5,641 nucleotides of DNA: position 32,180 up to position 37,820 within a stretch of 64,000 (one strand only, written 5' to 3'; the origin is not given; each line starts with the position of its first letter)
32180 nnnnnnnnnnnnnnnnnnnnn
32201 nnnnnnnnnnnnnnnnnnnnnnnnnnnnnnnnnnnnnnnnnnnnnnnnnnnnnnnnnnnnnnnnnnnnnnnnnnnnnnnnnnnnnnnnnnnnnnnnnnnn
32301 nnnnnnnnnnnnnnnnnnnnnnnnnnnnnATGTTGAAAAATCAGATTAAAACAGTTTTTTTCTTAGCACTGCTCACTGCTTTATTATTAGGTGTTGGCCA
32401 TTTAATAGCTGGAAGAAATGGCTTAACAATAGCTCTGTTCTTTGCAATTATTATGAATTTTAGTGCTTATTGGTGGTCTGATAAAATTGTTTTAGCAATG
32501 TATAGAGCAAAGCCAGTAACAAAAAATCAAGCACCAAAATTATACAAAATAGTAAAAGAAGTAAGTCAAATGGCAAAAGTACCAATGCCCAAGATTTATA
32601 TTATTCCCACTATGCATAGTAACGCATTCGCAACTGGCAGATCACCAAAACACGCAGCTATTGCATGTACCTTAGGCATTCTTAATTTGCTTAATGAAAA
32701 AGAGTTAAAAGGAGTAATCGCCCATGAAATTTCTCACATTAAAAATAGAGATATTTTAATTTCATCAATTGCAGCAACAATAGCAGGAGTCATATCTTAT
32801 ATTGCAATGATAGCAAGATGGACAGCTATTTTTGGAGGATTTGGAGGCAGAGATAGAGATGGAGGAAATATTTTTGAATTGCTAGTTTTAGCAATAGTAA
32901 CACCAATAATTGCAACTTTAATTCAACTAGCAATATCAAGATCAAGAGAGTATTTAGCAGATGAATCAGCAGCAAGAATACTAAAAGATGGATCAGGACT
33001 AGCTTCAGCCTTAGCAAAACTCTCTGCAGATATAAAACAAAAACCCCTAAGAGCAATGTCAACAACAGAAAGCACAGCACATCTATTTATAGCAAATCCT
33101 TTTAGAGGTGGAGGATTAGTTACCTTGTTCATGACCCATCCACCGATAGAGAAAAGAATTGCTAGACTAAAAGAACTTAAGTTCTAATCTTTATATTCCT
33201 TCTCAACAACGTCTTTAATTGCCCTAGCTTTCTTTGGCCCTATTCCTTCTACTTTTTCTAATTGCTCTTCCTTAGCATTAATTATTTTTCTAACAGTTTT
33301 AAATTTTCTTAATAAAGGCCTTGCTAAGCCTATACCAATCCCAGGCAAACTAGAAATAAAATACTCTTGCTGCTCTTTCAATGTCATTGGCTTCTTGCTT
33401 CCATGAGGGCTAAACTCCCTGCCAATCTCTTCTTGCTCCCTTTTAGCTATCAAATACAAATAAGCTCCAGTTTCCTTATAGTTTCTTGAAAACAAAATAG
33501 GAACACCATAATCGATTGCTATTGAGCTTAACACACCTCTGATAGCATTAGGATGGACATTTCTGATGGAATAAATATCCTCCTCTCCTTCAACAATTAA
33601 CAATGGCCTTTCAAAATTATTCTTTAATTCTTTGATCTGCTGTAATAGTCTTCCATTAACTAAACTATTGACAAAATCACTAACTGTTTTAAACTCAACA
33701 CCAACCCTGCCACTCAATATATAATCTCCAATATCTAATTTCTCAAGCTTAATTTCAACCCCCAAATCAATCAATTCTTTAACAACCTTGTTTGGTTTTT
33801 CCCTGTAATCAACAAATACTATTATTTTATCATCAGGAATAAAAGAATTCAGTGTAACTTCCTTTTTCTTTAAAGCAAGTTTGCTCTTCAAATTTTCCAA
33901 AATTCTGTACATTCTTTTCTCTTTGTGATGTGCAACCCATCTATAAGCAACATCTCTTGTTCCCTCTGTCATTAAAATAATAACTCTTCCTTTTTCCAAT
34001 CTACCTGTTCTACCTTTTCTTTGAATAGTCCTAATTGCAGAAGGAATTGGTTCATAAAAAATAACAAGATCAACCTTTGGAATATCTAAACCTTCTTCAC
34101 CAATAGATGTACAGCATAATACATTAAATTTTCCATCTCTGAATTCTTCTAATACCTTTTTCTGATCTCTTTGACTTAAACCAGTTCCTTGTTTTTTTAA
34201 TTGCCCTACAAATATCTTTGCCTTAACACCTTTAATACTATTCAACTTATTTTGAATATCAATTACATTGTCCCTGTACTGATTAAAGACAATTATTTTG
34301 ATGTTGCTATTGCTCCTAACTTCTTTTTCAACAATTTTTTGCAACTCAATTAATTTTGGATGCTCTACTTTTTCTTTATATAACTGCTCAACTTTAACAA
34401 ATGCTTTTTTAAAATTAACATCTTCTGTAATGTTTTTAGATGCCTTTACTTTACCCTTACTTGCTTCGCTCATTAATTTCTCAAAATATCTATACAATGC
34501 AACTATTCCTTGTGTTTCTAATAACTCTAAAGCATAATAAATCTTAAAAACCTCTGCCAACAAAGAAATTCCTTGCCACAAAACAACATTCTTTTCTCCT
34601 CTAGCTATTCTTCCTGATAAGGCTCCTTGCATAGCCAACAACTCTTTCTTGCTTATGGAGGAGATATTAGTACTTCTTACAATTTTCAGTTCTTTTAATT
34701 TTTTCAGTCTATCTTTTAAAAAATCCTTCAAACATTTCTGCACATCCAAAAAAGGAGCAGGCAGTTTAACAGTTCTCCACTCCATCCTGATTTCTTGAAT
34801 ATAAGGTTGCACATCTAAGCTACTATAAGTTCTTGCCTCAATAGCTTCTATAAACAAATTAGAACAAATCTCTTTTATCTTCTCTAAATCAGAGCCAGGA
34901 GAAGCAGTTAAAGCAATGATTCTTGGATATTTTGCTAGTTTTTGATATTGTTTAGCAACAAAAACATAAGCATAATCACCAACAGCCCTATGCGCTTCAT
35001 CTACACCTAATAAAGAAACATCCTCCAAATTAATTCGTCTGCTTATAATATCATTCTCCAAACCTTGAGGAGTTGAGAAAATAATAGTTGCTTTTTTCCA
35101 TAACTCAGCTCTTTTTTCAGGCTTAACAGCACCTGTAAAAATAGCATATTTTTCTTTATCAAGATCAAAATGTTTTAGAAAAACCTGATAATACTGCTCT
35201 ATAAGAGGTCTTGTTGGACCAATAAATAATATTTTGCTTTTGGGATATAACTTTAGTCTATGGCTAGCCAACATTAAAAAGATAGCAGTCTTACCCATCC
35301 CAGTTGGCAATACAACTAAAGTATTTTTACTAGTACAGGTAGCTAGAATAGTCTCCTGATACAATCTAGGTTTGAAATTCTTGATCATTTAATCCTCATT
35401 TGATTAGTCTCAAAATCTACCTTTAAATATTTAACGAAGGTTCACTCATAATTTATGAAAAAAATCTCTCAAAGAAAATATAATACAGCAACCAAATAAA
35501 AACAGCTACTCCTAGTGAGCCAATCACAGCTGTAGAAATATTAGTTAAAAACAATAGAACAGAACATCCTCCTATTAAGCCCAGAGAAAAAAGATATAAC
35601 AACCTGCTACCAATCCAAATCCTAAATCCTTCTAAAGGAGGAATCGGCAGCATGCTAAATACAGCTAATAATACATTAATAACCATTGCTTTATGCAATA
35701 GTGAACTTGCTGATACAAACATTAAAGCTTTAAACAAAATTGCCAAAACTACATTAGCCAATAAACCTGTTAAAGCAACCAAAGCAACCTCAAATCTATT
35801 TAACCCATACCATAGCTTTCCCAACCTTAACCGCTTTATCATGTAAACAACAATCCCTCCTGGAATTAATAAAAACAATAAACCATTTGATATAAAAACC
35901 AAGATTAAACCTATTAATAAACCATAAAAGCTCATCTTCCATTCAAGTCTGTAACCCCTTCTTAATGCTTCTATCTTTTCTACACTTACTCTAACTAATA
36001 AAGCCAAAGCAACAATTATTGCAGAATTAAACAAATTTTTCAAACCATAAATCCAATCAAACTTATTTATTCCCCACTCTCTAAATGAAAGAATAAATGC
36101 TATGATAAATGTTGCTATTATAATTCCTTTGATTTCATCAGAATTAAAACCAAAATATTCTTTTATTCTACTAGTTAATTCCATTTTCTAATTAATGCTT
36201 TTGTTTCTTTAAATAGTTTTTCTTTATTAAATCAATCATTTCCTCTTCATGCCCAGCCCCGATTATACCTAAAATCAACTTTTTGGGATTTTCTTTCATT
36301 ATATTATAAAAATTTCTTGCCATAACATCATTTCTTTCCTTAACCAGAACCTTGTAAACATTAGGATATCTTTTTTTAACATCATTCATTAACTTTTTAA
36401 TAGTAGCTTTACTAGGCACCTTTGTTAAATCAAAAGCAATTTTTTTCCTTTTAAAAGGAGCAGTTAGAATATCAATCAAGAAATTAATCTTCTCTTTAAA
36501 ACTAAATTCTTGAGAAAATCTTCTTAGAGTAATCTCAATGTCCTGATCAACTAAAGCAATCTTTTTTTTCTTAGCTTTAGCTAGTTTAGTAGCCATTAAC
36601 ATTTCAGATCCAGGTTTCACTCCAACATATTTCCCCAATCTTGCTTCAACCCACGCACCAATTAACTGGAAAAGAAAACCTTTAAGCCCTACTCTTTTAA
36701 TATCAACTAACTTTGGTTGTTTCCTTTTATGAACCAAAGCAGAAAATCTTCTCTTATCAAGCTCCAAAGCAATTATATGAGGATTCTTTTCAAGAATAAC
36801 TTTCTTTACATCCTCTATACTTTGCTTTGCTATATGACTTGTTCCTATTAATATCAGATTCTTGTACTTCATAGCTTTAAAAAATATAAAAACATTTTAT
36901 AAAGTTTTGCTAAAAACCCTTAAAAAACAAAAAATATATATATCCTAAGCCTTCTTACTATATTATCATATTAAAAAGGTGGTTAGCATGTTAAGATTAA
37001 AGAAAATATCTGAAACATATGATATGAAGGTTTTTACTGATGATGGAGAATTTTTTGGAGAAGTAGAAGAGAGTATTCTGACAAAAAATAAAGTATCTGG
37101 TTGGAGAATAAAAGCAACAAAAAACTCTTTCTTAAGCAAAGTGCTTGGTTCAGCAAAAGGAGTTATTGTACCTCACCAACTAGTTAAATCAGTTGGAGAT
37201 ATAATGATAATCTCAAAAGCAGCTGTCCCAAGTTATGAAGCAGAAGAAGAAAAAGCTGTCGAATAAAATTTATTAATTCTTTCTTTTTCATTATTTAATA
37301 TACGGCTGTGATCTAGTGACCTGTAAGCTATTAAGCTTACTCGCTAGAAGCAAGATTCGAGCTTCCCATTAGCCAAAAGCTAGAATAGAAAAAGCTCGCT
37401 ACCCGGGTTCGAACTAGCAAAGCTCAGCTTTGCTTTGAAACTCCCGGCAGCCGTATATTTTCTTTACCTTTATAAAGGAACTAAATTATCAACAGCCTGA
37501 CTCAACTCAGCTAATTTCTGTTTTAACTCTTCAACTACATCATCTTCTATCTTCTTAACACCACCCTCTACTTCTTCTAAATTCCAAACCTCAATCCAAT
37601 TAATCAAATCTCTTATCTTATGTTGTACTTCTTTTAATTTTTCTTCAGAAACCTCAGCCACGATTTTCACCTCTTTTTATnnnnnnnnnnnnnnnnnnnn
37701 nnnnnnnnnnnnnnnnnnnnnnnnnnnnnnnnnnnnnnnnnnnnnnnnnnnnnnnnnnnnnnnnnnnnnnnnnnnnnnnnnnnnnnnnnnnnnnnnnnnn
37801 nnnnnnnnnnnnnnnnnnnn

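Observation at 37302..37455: Putative tRNA-Gly(CCC) gene carrying three introns, including non-canonical D-loop and T-loop introns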

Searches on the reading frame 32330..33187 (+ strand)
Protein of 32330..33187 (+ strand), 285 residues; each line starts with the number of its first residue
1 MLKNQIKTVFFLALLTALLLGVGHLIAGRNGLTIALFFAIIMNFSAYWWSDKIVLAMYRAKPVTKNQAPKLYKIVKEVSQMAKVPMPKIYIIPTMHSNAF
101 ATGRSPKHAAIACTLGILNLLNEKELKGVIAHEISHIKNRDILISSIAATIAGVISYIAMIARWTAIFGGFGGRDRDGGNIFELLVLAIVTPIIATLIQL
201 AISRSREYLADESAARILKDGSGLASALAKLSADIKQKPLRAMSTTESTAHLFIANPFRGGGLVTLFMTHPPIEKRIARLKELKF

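Call 30: search_protein_families(library=pfam, proteins=[window:32330-33187:+], max_evalue=0.00001)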
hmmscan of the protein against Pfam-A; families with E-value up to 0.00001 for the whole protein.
window:32330-33187:+ (285 aa): 1 family
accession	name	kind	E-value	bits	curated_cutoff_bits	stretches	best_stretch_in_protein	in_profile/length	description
PF01435.24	Peptidase_M48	-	4.2e-35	121.7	20.3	1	67-283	3-185/186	Peptidase family M48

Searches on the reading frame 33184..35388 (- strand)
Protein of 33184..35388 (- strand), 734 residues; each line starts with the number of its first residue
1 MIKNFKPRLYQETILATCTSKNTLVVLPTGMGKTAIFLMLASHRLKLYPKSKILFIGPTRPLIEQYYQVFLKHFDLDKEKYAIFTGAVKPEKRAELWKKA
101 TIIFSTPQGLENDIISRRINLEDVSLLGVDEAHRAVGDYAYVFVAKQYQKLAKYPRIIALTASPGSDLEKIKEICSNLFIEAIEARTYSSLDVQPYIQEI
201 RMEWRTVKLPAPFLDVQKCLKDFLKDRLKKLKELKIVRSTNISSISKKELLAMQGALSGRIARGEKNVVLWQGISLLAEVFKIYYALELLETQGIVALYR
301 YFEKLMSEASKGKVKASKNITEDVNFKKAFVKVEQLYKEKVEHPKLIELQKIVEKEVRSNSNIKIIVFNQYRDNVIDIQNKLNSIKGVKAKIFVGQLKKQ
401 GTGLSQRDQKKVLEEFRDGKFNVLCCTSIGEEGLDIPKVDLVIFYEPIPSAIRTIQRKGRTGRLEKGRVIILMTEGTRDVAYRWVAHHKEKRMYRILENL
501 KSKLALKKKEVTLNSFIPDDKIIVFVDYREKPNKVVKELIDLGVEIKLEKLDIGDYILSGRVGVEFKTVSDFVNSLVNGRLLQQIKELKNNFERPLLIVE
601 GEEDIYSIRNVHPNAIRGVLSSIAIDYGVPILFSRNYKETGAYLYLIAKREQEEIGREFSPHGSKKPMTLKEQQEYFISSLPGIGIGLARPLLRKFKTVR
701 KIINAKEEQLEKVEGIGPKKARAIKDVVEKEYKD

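Call 31: search_protein_families(library=pfam, proteins=[window:33184-35388:-], max_evalue=0.00001)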
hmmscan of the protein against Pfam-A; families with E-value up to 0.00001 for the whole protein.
window:33184-35388:- (734 aa): 8 families
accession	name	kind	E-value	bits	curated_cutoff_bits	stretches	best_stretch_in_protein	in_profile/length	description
PF02732.21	ERCC4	-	1e-31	110.1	24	1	526-646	1-139/140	ERCC4 domain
PF21210.2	RNA_helicase_helical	-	6.3e-24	84.6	27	1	222-330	2-107/108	Putative ATP-dependent RNA helicase, helical bundle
PF00270.35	DEAD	-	1.3e-23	84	26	1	11-170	4-166/167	DEAD/DEAH box helicase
PF00271.37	Helicase_C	-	2.4e-23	82.9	23.5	1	351-464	4-109/110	Helicase conserved C-terminal domain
PF04851.21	ResIII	-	3.5e-19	69.7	22.5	1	5-164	2-162/164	Type III restriction enzyme, res subunit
PF14520.12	HHH_5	-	9.7e-10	39.2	27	1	679-726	5-53/57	Helix-hairpin-helix domain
PF12826.13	HHH_2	-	6.3e-09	36.3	27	1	680-729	7-56/64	Helix-hairpin-helix motif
PF00633.29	HHH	-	2e-08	34.1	24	1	700-726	3-29/30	Helix-hairpin-helix motif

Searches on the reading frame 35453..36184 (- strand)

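Call 31: search_protein_families(library=pfam, proteins=[window:35453-36184:-], max_evalue=0.00001)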
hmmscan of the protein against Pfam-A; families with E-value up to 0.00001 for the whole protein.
window:35453-36184:- (243 aa): 0 families

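Call 34: search_protein_families(library=pfam, proteins=[window:35453-36184:-], max_evalue=0.05)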
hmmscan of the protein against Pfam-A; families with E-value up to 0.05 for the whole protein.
window:35453-36184:- (243 aa): 1 family
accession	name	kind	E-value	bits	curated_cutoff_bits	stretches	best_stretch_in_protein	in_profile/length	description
PF02163.28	Peptidase_M50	-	0.0015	18.3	27.2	1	140-191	145-191/221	Peptidase family M50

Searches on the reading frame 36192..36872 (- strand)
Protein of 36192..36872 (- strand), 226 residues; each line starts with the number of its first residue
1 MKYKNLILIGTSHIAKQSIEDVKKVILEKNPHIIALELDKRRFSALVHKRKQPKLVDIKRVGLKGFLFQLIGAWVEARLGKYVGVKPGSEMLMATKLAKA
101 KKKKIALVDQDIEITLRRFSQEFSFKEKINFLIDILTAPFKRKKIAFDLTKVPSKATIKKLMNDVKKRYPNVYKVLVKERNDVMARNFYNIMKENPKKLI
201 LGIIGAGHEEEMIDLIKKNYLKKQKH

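Call 31: search_protein_families(library=pfam, proteins=[window:36192-36872:-], max_evalue=0.00001)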
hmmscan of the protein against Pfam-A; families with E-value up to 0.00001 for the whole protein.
window:36192-36872:- (226 aa): 1 family
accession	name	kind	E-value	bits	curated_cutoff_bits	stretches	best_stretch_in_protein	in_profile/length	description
PF01963.22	TraB_PrgY_gumN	-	1.2e-22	81.5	26.8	1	6-208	12-243/263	TraB/PrgY/gumN family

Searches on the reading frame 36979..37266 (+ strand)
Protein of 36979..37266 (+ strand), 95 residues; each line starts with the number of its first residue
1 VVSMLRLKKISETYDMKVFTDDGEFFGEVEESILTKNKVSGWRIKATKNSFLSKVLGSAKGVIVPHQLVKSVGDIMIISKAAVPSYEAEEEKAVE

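Call 31: search_protein_families(library=pfam, proteins=[window:36979-37266:+], max_evalue=0.00001)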
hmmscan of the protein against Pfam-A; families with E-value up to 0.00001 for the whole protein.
window:36979-37266:+ (95 aa): 1 family
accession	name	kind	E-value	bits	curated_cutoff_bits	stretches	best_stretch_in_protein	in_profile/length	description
PF05239.21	PRC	-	7.3e-06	26.3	21.2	1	10-78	6-71/78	PRC-barrel domain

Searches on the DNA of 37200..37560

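Call 4: search_rna_families(source=window, start=37200, end=37560, threshold=evalue, max_evalue=10, show_alignments=4)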
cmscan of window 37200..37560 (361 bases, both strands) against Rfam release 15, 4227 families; matches with E-value up to 10: 6.
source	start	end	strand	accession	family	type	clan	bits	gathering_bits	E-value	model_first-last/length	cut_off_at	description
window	37216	37298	+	RF02183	ST7-OT3_1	Gene; lncRNA;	-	16.9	50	2.3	1-79/79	no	ST7 overlapping transcript 3 conserved region 1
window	37324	37435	+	RF02728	HrrF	Gene; sRNA;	-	16.5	77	1.9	1-116/116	no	Haemophilus regulatory RNA responsive to iron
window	37227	37318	+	RF01226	snoZ5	Gene; snRNA; snoRNA; CD-box;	CL00045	16.3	60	3.6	1-113/113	no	Small nucleolar RNA Z5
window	37212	37267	-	RF03408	mir-5890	Gene; miRNA;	-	14.5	54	2.4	1-78/78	no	mir-5890 microRNA precursor family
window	37488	37547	-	RF01150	sR11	Gene; snRNA; snoRNA; CD-box;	-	13.7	39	3.8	1-57/57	no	Small nucleolar RNA sR11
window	37259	37401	-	RF01578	RUF1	Gene; sRNA;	-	12.3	70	6.8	1-264/264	no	Plasmodium RNA of unkown function RUF1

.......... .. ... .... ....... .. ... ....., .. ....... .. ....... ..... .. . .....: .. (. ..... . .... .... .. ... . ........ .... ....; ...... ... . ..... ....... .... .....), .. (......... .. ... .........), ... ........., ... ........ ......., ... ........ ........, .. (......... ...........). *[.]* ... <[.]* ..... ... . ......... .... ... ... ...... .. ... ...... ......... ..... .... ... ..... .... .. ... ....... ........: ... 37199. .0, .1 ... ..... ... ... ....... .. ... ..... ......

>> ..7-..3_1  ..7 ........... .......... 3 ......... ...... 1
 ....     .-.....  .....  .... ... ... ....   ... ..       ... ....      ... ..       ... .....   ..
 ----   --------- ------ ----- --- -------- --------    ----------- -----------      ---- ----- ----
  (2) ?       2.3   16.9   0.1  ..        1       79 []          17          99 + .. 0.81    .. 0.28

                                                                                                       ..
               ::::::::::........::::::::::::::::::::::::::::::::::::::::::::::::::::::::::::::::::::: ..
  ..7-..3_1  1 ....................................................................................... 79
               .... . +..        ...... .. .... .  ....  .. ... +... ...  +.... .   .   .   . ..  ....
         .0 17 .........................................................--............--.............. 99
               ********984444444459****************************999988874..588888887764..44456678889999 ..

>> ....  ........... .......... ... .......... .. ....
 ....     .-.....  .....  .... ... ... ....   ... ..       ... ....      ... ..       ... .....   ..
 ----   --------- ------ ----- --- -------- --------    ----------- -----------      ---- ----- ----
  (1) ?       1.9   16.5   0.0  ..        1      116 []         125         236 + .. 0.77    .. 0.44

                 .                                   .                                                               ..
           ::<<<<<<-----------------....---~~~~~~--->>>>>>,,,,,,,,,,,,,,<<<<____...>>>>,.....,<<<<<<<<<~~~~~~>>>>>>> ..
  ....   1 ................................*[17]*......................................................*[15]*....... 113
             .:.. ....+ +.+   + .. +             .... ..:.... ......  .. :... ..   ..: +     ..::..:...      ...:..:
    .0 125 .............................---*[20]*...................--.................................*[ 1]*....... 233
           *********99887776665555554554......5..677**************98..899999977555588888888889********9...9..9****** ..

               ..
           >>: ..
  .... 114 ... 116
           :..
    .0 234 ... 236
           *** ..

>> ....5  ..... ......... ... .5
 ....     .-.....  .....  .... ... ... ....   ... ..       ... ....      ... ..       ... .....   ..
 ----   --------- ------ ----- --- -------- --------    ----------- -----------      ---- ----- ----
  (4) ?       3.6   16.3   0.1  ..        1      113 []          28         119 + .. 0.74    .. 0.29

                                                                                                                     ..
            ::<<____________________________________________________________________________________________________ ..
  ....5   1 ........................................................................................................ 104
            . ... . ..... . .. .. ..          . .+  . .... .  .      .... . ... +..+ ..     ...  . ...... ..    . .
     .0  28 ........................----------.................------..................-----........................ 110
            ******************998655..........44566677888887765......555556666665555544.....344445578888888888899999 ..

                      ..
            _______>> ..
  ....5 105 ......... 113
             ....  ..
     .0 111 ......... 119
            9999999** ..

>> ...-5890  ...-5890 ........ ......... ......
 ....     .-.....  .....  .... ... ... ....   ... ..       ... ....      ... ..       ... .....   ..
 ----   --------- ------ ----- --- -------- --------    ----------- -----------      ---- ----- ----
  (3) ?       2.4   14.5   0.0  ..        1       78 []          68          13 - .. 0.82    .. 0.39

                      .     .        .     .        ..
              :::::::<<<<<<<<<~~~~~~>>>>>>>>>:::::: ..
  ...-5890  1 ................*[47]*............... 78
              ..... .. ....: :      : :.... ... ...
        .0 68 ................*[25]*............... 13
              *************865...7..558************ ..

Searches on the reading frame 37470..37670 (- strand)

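Call 31: search_protein_families(library=pfam, proteins=[window:37470-37670:-], max_evalue=0.00001)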
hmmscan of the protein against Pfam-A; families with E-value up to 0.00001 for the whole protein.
window:37470-37670:- (66 aa): 0 families

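Call 35: search_protein_families(library=pfam, proteins=[window:37470-37670:-], max_evalue=0.05)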
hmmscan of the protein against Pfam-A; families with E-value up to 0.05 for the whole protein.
window:37470-37670:- (66 aa): 4 families
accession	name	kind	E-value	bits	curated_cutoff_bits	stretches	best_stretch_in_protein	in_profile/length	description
PF10779.14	XhlA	-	0.0015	19.1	34.7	0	31-63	6-37/67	Haemolysin XhlA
PF09186.17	DUF1949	-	0.016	15.5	23.7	0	41-58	37-54/56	Domain of unknown function (DUF1949)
PF09278.17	MerR-DNA-bind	-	0.02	16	25.4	0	4-22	37-55/65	MerR, DNA binding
PF05713.17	MobC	-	0.042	14.8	23.2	0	40-63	22-45/45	Bacterial mobilisation protein (MobC)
